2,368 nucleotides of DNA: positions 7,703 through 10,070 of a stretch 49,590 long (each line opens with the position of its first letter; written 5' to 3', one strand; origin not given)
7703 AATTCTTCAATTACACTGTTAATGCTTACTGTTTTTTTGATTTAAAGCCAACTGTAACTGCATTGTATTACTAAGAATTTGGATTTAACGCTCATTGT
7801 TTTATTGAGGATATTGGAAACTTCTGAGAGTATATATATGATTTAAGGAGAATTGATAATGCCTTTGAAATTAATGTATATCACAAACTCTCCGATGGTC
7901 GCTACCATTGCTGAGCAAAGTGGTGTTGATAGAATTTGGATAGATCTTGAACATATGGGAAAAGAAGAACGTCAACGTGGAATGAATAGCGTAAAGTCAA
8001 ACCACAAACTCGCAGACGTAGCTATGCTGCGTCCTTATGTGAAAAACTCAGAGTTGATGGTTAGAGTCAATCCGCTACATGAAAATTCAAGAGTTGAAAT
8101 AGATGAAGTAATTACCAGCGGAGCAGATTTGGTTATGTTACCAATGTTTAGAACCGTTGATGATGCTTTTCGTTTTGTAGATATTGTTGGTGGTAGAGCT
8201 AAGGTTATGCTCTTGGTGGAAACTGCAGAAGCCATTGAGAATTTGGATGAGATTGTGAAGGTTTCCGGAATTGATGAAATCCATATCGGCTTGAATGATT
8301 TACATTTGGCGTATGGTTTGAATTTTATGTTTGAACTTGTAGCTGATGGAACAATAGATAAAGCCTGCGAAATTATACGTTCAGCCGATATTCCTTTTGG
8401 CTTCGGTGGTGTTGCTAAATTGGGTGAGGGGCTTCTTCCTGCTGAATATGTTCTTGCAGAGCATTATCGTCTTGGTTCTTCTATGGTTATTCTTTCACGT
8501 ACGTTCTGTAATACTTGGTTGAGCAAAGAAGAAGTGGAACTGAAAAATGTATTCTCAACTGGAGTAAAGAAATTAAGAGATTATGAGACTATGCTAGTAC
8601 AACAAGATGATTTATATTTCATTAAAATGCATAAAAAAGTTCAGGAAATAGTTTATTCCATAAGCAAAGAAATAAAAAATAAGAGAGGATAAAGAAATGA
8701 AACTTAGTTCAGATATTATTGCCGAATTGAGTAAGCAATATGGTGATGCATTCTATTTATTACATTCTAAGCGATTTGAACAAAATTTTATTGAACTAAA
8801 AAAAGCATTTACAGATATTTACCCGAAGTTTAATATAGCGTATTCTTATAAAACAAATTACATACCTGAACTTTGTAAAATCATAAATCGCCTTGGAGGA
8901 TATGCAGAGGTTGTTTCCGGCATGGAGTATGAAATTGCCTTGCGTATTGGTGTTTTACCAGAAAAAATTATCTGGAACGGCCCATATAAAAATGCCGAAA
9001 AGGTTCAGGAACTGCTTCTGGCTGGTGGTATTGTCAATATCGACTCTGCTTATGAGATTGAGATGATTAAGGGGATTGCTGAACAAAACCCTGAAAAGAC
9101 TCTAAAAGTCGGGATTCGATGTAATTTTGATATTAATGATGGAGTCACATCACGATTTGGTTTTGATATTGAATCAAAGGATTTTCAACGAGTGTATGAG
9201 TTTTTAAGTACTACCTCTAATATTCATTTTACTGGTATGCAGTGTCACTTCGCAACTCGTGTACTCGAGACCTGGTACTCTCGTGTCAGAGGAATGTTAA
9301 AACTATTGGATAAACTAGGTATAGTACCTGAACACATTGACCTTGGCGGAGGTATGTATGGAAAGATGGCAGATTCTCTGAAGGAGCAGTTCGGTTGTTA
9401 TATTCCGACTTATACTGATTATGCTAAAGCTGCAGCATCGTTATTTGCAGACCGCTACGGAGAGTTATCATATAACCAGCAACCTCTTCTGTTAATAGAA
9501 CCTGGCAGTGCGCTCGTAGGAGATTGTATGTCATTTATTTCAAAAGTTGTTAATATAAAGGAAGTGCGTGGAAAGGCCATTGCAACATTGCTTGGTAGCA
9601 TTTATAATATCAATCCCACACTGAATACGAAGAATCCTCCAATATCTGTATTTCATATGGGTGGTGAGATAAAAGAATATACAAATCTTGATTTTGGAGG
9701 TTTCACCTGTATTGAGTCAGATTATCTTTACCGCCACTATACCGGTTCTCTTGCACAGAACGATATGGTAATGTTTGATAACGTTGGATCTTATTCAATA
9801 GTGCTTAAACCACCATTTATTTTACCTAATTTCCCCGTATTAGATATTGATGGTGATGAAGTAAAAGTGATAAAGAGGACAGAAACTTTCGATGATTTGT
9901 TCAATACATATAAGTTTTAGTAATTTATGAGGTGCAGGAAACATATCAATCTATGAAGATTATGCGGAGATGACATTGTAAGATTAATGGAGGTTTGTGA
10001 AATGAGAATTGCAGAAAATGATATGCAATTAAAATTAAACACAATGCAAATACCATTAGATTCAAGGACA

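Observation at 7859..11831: Aldolase, fold-III decarboxylase and class-IV aminotransferase wrapped around the priming transferase: predicted pathway to a non-carbohydrate amine substituent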

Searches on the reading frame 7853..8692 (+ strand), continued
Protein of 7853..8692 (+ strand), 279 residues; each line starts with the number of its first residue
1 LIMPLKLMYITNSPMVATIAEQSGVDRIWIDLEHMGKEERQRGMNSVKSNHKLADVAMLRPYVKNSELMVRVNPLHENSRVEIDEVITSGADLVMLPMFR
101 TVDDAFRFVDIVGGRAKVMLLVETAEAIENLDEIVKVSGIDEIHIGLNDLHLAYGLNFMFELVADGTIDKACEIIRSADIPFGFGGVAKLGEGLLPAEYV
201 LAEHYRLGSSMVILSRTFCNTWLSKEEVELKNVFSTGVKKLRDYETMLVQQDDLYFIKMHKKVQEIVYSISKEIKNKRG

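Call 69: find_encoding_contigs(protein=P0367, flank=10000, max_places=1)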
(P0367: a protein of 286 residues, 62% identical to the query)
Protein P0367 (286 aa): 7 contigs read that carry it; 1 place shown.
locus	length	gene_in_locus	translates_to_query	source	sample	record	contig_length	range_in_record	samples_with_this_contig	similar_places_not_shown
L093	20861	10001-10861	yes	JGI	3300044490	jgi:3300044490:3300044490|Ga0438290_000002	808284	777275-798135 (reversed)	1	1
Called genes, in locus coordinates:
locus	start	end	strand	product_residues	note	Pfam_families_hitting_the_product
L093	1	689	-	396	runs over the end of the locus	PF02350:Epimerase_2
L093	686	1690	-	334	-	PF03102:NeuB, PF08666:SAF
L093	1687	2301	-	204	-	PF17836:PglD_N, PF00132:Hexapep (faint)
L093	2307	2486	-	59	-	-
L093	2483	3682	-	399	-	PF01041:DegT_DnrJ_EryC1, PF00155:Aminotran_1_2 (weak)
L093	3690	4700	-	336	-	PF01073:3Beta_HSD, PF01370:Epimerase, PF02719:Polysacc_synt_2, PF04321:RmlD_sub_bind, PF05368:NmrA, PF07993:NAD_binding_4, PF16363:GDP_Man_Dehyd, PF13460:NAD_binding_10, +1 more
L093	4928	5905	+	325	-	PF01073:3Beta_HSD, PF01370:Epimerase, PF02719:Polysacc_synt_2, PF04321:RmlD_sub_bind, PF07993:NAD_binding_4 (weak), PF13460:NAD_binding_10 (weak), PF16363:GDP_Man_Dehyd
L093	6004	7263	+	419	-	PF04932:Wzy_C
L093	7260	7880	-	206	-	PF02397:Bac_transf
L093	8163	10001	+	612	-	PF13522:GATase_6, PF13537:GATase_7, PF00733:Asn_synthase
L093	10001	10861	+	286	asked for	PF03328:HpcH_HpaI (weak)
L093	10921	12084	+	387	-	PF13439:Glyco_transf_4 (faint), PF13579:Glyco_trans_4_4 (faint)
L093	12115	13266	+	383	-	PF13439:Glyco_transf_4, PF13477:Glyco_trans_4_2, PF13579:Glyco_trans_4_4, PF00534:Glycos_transf_1, PF13692:Glyco_trans_1_4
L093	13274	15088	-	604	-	PF13522:GATase_6, PF13537:GATase_7, PF00733:Asn_synthase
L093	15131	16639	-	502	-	PF03023:MurJ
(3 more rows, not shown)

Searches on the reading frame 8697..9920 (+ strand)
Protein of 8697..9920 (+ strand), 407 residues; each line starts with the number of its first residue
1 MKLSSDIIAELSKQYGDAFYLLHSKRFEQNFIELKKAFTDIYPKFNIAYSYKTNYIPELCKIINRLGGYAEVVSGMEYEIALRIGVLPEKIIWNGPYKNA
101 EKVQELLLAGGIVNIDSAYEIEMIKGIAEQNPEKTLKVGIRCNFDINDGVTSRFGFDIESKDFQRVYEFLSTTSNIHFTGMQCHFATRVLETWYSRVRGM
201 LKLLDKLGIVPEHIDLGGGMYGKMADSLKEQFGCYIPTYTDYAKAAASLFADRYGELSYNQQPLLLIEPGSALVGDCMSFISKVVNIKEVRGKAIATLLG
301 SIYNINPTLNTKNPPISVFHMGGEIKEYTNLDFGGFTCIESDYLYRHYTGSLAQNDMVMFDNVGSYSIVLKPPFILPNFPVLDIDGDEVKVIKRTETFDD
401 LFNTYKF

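Call 3: search_protein_families(library=pfam, proteins=[window:8697-9920:+])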
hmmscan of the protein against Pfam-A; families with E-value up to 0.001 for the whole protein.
window:8697-9920:+ (407 aa): 3 families
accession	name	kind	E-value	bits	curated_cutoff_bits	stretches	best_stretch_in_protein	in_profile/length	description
PF02784.22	Orn_Arg_deC_N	-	1.6e-23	83.8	23.4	1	32-274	5-246/247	Pyridoxal-dependent decarboxylase, pyridoxal binding domain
PF00278.28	Orn_DAP_Arg_deC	-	2.1e-05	25.1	23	1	226-364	5-95/95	Pyridoxal-dependent decarboxylase, C-terminal sheet domain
PF01168.26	Ala_racemase_N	-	0.00018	21.7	24.1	1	82-187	62-158/220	Alanine racemase, N-terminal domain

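Call 5: search_protein_families(library=ncbifam, proteins=[window:8697-9920:+], max_evalue=0.01)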
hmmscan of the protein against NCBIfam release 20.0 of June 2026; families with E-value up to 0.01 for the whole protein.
window:8697-9920:+ (407 aa): 6 families
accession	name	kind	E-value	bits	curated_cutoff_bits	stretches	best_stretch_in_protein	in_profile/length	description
TIGR01048.1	lysA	equivalog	4.7e-40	137.4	297.9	1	5-403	13-414/417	diaminopimelate decarboxylase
NF041039.1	FslC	exception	1.4e-36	126.3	500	1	2-390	13-409/418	rhizoferrin biosystnesis N-citrylornithine decarboxylase FslC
TIGR03099.1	dCO2ase_PEP1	hypoth_equivalog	7.1e-20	71.4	478.45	1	7-298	14-304/398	pyridoxal-dependent decarboxylase, exosortase A system-associated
NF052544.1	OrLyDeCDokD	equivalog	2.8e-17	62.5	700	1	8-288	33-323/461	ornithine/lysine decarboxylase DokD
NF006515.0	PRK08961.1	equivalog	3.4e-07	28.6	802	1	43-370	525-844/861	bifunctional aspartate kinase/diaminopimelate decarboxylase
TIGR01047.1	nspC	equivalog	0.0046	15.4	409.05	0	93-374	76-348/380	carboxynorspermidine decarboxylase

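Call 36: search_solved_structures(query=window:8697-9920:+, max_evalue=1e-10, show_alignments=3)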
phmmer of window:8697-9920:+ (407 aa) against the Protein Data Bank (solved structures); distinct sequences matched with E-value up to 1e-10: 15.
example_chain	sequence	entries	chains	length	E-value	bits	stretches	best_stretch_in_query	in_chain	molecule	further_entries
7kh2_A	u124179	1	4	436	7e-26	94.2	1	2-388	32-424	N-citrylornithine decarboxylase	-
2p3e_A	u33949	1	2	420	2.3e-25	92.5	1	8-401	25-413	Diaminopimelate decarboxylase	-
1twi_A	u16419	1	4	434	2.5e-19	72.6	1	9-401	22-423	Diaminopimelate decarboxylase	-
1tuf_A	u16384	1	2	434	2.5e-19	72.6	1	9-401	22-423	Diaminopimelate decarboxylase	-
3n2b_A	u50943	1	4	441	4.5e-18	68.5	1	8-401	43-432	Diaminopimelate decarboxylase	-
6n2a_A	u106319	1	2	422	1e-16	64.1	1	18-402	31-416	Diaminopimelate decarboxylase 1, chloroplastic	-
6n2f_A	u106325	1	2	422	5.1e-16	61.8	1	18-402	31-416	Diaminopimelate decarboxylase 2, chloroplastic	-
2qgh_A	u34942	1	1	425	4.5e-15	58.7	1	10-403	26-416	Diaminopimelate decarboxylase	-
3c5q_A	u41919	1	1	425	5.3e-15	58.4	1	10-403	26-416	Diaminopimelate decarboxylase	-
2j66_A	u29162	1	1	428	6.6e-15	58.1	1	5-404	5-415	BTRK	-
7ru7_A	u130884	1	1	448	7.8e-15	57.9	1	5-404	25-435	L-glutamyl-[BtrI acyl-carrier protein] decarboxylase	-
4xg1_A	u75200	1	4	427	8.2e-15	57.8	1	16-402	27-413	Diaminopimelate decarboxylase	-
3vab_A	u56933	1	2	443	1.1e-14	57.4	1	8-402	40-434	Diaminopimelate decarboxylase 1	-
5x7m_A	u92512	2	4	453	2e-13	53.2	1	9-403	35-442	Diaminopimelate decarboxylase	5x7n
2yxx_A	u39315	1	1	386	4.5e-11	45.5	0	6-403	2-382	Diaminopimelate decarboxylase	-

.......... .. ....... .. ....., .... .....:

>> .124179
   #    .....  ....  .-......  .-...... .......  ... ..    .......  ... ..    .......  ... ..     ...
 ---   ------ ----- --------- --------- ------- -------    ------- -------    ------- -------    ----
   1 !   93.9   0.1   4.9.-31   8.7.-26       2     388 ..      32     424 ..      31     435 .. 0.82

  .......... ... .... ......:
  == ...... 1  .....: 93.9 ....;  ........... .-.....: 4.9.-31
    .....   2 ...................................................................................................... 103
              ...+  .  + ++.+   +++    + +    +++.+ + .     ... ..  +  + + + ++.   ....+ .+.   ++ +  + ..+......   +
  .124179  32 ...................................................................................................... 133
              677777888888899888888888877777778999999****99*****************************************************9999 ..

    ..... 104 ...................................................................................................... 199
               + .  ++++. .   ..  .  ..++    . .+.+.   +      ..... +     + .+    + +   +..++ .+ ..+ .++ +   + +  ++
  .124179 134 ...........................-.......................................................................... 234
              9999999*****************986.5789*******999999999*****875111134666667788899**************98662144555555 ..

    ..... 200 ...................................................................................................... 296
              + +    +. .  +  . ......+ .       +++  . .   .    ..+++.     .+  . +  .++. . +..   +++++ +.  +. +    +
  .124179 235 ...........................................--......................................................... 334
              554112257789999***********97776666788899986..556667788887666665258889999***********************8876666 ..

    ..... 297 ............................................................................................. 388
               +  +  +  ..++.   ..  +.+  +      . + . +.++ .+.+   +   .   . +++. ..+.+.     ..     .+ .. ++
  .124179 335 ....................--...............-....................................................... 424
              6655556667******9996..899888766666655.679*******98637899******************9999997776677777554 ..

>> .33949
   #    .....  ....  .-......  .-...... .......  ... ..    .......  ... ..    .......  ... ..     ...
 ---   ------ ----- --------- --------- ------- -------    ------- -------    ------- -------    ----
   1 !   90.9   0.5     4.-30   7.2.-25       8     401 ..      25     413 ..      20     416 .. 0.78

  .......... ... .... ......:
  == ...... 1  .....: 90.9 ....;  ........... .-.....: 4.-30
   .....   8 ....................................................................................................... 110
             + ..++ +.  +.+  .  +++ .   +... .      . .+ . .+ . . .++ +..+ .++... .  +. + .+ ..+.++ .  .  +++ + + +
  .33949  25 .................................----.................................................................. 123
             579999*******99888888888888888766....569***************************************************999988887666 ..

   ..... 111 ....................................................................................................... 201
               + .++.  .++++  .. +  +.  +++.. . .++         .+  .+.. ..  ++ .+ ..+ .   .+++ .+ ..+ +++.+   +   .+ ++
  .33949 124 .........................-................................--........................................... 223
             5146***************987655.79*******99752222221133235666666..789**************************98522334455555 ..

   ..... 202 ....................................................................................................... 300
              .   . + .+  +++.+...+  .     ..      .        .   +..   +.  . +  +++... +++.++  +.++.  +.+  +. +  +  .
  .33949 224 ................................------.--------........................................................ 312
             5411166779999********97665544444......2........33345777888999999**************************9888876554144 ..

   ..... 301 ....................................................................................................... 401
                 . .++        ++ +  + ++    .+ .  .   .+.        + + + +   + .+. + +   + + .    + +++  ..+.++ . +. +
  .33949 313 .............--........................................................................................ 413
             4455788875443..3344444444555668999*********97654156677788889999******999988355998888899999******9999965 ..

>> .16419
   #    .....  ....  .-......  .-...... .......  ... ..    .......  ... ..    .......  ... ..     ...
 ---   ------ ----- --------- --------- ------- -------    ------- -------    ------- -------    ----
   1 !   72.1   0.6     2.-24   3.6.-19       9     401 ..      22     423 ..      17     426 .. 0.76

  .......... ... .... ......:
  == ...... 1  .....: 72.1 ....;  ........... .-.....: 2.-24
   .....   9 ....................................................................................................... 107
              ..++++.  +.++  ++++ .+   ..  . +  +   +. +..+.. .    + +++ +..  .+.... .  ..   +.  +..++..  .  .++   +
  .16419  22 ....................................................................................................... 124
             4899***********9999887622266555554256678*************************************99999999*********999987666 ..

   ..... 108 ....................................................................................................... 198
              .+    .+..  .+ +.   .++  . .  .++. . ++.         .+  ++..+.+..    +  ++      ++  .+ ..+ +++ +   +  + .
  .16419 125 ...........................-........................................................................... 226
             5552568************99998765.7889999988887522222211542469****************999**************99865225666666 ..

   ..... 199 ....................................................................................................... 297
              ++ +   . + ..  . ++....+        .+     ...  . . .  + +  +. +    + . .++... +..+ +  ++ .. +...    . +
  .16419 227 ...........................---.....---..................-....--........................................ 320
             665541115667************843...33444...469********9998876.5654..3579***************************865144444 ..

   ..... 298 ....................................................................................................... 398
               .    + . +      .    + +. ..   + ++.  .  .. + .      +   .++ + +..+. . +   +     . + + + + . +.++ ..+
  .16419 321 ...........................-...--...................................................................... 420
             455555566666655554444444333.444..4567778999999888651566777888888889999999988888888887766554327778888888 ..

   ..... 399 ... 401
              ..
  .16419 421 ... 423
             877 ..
